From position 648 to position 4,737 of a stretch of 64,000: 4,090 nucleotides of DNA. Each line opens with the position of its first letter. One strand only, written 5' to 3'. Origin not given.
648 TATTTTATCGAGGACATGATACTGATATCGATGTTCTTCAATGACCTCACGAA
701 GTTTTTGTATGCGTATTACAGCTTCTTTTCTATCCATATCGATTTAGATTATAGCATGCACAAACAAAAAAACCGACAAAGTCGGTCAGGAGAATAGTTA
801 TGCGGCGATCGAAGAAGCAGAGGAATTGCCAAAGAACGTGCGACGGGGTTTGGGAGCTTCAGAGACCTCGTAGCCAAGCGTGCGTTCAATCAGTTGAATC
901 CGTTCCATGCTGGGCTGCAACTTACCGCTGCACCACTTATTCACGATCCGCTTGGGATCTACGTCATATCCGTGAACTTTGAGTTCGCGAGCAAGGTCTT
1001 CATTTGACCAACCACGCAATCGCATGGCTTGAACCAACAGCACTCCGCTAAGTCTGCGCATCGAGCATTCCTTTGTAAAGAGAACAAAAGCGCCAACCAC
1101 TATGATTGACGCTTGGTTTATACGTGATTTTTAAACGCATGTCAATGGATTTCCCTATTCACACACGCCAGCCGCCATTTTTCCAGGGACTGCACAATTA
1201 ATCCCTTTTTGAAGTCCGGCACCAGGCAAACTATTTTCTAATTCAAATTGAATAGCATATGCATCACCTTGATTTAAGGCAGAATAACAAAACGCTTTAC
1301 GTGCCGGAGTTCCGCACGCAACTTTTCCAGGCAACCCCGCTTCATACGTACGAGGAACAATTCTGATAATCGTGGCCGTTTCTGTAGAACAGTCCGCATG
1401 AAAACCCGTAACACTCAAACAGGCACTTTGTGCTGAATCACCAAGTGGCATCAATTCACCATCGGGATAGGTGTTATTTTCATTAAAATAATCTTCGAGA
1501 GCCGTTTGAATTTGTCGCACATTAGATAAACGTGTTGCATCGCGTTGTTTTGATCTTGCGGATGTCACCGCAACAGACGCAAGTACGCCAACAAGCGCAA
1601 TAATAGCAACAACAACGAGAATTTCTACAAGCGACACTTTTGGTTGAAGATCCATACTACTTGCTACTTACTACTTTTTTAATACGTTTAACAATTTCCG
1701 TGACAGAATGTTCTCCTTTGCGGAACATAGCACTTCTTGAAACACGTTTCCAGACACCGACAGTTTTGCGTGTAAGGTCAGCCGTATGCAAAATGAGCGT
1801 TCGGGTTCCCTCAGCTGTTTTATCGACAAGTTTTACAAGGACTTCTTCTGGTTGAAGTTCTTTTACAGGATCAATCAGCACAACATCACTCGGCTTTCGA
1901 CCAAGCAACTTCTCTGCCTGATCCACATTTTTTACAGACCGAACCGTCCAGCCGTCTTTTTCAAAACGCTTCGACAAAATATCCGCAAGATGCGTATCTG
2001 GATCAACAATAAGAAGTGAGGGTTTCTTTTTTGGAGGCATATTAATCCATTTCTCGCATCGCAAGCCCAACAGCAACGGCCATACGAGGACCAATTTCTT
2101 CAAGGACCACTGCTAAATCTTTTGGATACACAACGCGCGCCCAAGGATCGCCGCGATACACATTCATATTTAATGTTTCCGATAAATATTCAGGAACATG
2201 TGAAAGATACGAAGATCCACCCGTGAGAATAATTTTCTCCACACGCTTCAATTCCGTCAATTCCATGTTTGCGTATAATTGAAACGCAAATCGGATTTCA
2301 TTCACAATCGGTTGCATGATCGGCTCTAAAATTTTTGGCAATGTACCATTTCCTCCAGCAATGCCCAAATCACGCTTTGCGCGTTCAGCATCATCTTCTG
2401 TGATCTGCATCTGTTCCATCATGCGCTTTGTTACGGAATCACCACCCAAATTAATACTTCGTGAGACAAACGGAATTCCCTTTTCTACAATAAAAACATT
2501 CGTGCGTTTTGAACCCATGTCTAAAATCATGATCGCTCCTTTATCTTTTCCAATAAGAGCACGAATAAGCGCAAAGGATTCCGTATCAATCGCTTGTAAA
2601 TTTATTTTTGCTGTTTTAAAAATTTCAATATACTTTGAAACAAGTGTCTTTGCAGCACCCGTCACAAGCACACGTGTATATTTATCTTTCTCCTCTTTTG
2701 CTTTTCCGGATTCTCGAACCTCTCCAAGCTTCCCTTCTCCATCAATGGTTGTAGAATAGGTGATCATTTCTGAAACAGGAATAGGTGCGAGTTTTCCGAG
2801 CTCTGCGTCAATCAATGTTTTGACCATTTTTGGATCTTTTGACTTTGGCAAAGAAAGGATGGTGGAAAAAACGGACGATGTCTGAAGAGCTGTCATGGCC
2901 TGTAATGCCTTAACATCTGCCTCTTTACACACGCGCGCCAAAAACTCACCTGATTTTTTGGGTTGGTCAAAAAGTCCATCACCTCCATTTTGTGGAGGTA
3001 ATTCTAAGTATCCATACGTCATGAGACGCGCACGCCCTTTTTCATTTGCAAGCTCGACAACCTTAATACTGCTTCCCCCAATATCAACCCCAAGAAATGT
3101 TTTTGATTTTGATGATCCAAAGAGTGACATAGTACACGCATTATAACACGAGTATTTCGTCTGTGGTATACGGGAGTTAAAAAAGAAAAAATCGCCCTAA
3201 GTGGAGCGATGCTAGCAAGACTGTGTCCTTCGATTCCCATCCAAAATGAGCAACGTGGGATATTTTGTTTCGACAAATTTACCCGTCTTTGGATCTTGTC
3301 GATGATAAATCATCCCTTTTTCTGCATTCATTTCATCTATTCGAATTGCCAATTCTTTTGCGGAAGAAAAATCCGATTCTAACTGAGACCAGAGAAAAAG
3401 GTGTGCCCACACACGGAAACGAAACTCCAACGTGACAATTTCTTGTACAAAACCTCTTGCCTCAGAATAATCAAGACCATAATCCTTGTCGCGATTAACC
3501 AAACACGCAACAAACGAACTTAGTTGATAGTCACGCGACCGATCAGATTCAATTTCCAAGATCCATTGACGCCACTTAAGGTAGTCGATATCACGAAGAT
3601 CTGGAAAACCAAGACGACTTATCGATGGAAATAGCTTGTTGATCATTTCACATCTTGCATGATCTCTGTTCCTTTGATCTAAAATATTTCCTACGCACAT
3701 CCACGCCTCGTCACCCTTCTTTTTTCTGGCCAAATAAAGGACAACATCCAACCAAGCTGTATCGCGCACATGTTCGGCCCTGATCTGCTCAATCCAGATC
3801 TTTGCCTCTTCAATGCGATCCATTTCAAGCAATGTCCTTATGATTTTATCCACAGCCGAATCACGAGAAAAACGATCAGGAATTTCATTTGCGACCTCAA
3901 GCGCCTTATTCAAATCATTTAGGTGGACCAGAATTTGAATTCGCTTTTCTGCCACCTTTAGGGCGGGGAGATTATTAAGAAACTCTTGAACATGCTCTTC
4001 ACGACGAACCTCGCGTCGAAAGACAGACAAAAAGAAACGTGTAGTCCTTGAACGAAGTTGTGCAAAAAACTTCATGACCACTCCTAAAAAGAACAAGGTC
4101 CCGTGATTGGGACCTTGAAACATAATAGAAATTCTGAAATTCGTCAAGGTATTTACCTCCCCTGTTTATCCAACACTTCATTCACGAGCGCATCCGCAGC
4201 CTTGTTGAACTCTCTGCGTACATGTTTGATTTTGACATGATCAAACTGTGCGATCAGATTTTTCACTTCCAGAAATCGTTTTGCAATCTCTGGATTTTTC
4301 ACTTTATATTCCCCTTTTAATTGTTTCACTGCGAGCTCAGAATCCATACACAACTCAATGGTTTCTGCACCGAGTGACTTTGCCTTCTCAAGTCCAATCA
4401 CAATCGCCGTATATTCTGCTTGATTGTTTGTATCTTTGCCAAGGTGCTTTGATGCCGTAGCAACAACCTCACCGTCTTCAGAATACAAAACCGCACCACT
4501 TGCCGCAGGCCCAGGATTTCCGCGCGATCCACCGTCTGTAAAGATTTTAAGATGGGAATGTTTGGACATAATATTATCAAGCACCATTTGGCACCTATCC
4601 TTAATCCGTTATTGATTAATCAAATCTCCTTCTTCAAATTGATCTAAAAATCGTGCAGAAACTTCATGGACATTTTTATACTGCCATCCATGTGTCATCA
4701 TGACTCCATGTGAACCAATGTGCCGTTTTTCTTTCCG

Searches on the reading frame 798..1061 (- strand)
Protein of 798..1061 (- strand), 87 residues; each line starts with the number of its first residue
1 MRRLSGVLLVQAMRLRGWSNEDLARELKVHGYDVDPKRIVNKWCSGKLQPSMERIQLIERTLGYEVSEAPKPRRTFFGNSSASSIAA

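Call 52: search_protein_families(library=pfam, proteins=[window:798-1061:-], max_evalue=0.01)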
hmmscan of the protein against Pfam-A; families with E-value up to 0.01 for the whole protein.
window:798-1061:- (87 aa): 2 families
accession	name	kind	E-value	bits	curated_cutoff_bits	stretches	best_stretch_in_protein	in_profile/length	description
PF01381.28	HTH_3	-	4.5e-07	30.2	23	1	38-67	24-53/55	Helix-turn-helix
PF20075.5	DUF6471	-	4.9e-05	23.6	26.8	1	8-48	8-48/65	Domain of unknown function (DUF6471)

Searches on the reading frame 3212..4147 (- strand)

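Call 52: search_protein_families(library=pfam, proteins=[window:3212-4147:-], max_evalue=0.01)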
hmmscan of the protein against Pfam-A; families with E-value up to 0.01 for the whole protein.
window:3212-4147:- (311 aa): 2 families
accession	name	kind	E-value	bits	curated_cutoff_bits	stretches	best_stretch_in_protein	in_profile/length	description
PF14559.12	TPR_19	-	0.0013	19.4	25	0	103-133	32-62/68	Tetratricopeptide repeat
PF02758.22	PYRIN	-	0.0068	17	22.9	0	63-114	25-74/76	PAAD/DAPIN/Pyrin domain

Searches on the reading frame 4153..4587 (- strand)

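Call 52: search_protein_families(library=pfam, proteins=[window:4153-4587:-], max_evalue=0.01)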
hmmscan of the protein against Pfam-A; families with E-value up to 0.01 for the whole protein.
window:4153-4587:- (144 aa): 2 families
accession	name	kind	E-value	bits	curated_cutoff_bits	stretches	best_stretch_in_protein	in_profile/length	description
PF13456.12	RVT_3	-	3.8e-26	91.8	21.6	1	17-137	2-122/123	Reverse transcriptase-like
PF00075.30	RNase_H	-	2.9e-12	47.4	25.8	1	12-135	3-136/141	RNase H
